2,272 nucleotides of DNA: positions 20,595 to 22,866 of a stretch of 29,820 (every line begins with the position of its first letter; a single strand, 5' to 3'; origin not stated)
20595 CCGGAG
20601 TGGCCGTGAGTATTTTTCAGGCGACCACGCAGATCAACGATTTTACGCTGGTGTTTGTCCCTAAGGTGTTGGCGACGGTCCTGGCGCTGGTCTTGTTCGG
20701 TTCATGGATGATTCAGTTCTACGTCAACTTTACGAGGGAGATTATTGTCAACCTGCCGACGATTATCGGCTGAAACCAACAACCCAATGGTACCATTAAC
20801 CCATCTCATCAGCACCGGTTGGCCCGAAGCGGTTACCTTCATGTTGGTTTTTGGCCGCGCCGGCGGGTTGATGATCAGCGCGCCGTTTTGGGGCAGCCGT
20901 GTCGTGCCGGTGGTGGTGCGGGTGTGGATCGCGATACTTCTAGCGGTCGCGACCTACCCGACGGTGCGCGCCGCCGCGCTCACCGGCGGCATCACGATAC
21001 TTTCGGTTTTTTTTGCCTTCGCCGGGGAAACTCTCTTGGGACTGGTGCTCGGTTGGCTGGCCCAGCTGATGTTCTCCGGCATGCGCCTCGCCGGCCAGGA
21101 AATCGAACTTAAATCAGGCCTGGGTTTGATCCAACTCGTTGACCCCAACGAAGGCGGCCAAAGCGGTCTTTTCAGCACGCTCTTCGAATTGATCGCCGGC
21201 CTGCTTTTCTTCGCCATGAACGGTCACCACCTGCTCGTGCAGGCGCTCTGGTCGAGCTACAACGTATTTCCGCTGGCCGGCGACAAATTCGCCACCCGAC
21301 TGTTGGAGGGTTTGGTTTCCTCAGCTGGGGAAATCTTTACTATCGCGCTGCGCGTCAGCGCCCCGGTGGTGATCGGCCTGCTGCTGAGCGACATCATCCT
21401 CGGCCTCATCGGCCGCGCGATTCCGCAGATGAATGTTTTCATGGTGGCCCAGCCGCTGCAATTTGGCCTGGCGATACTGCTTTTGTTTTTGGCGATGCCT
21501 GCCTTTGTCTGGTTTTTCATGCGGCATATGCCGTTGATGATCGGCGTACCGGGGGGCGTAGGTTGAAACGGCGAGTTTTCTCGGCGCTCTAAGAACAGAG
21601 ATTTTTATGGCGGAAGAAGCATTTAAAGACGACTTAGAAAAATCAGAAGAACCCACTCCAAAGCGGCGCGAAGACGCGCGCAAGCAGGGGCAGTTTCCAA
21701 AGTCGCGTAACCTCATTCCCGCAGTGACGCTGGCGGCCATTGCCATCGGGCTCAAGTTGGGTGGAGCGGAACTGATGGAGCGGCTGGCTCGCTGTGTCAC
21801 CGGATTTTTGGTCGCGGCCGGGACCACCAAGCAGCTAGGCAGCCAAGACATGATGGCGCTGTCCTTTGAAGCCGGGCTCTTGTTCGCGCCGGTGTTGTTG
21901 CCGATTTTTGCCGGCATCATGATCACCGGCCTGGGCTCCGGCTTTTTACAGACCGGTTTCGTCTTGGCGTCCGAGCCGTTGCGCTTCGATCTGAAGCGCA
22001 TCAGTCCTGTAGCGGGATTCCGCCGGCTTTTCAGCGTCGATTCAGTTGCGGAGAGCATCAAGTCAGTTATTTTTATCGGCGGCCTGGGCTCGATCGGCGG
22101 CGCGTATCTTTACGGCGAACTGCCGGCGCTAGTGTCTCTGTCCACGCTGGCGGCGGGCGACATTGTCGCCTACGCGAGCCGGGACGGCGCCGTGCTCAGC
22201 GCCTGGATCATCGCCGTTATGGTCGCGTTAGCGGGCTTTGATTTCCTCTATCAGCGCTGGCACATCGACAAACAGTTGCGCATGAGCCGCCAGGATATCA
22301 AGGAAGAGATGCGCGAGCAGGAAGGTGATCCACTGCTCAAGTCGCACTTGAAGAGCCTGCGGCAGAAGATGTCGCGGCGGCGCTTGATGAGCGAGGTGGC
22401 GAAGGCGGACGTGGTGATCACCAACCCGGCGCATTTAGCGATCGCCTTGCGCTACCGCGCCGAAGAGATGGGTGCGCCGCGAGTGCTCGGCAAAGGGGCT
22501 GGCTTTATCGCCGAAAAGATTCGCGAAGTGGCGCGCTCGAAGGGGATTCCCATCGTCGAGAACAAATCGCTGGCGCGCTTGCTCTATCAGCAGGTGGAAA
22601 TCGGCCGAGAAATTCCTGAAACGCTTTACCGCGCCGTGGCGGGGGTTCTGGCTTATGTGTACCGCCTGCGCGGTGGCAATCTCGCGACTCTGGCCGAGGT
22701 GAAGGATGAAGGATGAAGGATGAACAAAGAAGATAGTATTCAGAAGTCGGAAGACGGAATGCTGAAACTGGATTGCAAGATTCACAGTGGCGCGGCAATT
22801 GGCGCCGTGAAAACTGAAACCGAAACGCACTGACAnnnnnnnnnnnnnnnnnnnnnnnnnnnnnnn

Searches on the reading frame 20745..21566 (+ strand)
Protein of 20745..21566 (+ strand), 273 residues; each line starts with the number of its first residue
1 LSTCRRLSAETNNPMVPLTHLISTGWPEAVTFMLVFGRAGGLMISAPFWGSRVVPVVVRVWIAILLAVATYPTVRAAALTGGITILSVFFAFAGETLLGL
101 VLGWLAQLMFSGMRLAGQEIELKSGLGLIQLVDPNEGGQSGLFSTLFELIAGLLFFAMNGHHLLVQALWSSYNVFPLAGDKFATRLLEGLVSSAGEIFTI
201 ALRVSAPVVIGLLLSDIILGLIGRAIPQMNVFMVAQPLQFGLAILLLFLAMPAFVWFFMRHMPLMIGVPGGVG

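Call 14: search_protein_families(library=pfam, proteins=[window:20745-21566:+], max_evalue=0.001)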
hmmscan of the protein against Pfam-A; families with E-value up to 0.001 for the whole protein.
window:20745-21566:+ (273 aa): 1 family
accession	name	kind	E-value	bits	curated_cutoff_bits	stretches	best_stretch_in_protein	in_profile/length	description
PF01311.25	Bac_export_1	-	6.2e-57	193.3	27.8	1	30-262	2-227/230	Bacterial export proteins, family 1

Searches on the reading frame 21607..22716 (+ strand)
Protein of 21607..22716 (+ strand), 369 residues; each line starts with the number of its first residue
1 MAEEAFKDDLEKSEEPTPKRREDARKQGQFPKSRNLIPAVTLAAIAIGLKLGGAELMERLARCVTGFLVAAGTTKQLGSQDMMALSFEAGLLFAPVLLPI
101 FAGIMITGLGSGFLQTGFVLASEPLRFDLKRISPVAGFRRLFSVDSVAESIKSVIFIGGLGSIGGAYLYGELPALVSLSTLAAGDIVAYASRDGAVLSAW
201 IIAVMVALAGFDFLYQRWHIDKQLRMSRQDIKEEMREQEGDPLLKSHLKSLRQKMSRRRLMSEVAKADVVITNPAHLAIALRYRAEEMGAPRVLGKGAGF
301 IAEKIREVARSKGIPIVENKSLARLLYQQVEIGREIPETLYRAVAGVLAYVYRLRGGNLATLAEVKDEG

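Call 14: search_protein_families(library=pfam, proteins=[window:21607-22716:+], max_evalue=0.001)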
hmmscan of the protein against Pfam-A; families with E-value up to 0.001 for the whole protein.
window:21607-22716:+ (369 aa): 1 family
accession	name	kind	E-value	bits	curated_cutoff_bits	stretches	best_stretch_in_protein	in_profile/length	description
PF01312.24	Bac_export_2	-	4.9e-111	371.6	24.4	1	11-351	2-335/335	FlhB HrpN YscU SpaS Family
